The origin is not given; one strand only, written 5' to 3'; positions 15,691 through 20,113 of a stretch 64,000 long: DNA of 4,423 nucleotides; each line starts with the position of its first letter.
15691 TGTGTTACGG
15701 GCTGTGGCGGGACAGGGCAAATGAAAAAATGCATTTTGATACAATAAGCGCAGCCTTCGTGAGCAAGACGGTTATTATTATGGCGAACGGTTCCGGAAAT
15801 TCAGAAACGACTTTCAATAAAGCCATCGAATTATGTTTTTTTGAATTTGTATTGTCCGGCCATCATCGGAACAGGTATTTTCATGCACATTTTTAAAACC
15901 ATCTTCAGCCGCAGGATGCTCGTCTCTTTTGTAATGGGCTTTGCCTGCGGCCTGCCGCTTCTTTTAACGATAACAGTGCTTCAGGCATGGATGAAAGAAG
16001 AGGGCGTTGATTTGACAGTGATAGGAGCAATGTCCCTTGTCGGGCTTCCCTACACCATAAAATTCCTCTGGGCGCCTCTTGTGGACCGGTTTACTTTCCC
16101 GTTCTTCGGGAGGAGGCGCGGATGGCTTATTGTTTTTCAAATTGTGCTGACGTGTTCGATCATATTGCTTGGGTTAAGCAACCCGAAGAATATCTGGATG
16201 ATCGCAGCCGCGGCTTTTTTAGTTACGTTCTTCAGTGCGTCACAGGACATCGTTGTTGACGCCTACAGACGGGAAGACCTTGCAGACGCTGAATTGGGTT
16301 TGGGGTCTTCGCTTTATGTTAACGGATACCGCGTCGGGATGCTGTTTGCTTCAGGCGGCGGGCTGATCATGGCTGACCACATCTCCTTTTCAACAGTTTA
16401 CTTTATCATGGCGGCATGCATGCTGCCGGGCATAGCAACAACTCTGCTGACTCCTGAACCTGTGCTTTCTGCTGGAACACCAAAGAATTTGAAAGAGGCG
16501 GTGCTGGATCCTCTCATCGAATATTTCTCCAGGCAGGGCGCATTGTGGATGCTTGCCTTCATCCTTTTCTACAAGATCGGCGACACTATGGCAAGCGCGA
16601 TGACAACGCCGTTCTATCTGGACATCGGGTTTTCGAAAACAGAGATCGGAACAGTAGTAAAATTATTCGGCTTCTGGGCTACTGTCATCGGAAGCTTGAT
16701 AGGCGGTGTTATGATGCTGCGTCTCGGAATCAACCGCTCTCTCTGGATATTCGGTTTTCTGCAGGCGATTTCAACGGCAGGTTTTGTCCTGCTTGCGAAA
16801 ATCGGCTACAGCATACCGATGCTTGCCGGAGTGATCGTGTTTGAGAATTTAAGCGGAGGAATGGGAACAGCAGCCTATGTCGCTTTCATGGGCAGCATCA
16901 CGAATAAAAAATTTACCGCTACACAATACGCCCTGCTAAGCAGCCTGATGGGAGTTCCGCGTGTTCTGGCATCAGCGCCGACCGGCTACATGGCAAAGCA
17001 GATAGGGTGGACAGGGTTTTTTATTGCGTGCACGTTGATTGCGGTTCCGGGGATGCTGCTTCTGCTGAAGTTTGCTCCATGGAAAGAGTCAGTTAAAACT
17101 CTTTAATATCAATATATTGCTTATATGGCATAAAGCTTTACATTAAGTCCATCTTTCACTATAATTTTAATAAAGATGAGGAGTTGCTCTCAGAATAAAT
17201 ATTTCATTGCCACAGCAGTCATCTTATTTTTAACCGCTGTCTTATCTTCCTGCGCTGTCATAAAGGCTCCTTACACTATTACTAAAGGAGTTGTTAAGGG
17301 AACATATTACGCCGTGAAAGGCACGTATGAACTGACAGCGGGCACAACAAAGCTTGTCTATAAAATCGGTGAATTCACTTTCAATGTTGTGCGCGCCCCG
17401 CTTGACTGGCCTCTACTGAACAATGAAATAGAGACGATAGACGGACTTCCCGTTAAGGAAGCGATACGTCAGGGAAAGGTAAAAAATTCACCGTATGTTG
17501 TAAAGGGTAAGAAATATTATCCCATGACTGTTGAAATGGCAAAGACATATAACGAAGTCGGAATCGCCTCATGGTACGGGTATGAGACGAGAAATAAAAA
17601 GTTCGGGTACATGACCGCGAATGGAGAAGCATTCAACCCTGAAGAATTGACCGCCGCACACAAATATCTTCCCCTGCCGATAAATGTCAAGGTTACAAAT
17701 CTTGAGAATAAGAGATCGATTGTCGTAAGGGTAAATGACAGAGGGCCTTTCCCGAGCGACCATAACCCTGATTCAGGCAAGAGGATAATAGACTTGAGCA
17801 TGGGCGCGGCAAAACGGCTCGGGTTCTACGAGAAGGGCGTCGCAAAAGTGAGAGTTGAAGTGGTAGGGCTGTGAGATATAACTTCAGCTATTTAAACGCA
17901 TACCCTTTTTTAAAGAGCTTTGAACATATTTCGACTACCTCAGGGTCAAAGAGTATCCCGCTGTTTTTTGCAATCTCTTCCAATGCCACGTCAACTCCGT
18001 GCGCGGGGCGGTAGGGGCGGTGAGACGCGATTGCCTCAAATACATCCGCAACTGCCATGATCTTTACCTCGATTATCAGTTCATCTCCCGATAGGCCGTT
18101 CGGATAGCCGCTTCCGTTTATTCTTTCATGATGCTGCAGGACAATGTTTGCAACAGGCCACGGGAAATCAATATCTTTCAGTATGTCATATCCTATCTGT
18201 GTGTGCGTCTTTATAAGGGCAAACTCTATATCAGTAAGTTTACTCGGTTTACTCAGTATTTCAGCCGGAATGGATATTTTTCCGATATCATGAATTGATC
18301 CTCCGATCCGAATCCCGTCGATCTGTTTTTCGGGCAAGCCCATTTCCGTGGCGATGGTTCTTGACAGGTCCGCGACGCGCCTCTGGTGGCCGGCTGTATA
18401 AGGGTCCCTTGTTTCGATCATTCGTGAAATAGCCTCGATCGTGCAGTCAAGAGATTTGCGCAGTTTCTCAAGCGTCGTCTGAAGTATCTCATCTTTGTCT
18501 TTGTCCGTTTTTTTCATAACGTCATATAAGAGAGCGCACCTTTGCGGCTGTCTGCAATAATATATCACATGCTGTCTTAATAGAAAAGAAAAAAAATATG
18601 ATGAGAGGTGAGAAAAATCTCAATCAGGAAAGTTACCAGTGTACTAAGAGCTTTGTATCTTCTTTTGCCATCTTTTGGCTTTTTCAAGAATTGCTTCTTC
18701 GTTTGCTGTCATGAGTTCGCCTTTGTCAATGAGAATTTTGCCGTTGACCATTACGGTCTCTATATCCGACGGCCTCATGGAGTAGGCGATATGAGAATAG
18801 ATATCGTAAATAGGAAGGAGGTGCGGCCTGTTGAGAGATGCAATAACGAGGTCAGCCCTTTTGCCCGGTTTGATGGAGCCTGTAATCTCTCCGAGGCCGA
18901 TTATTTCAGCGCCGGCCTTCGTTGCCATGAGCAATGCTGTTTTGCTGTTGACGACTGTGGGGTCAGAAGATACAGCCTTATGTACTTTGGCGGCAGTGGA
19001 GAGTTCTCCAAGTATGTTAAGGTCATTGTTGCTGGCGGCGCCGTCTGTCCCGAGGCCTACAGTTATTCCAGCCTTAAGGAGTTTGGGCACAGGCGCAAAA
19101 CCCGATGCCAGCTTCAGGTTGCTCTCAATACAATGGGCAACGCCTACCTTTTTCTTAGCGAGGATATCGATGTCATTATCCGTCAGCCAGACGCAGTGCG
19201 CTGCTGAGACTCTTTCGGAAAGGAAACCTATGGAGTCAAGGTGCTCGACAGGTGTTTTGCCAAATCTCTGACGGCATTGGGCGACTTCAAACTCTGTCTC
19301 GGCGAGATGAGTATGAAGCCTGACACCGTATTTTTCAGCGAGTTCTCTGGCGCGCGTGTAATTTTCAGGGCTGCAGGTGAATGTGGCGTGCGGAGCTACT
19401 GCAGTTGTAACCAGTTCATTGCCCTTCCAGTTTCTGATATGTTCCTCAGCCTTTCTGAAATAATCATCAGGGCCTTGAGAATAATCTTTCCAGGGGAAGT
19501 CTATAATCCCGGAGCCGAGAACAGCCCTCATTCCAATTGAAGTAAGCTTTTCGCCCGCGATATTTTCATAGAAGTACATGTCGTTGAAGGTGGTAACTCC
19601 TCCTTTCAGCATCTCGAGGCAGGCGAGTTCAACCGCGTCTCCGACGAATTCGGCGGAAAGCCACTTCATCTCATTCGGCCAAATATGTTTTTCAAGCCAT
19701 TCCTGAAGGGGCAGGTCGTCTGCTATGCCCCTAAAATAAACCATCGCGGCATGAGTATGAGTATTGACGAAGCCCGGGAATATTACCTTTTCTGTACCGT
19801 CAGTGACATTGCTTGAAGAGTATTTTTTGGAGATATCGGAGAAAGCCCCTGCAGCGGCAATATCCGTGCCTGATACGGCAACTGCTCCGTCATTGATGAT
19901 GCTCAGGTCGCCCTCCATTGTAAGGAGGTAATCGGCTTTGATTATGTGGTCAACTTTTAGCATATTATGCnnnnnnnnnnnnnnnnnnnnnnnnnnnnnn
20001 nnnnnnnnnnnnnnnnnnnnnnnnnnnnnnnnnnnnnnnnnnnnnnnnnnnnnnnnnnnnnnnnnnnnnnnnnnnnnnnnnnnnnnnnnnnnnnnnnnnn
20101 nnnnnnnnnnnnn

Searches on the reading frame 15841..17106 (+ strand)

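Call 73: search_protein_families(library=pfam, proteins=[window:15841-17106:+], max_evalue=0.00001)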
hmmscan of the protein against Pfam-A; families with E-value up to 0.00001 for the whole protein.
window:15841-17106:+ (421 aa): 2 families
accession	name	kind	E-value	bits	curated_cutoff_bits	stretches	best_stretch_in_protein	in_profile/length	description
PF07690.21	MFS_1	-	1.6e-28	100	33.4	2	30-318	6-288/347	Major Facilitator Superfamily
PF13000.13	Acatn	-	1.6e-12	47.2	23.7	1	34-113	10-91/546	Acetyl-coenzyme A transporter 1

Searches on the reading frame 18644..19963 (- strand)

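Call 73: search_protein_families(library=pfam, proteins=[window:18644-19963:-], max_evalue=0.00001)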
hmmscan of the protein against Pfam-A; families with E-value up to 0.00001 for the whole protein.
window:18644-19963:- (439 aa): 2 families
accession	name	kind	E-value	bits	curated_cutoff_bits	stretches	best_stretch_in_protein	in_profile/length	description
PF01979.26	Amidohydro_1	-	3.3e-78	263.8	25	1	60-411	1-345/345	Amidohydrolase family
PF07969.17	Amidohydro_3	-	9.9e-19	68.6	29.7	1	180-410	238-470/472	Amidohydrolase family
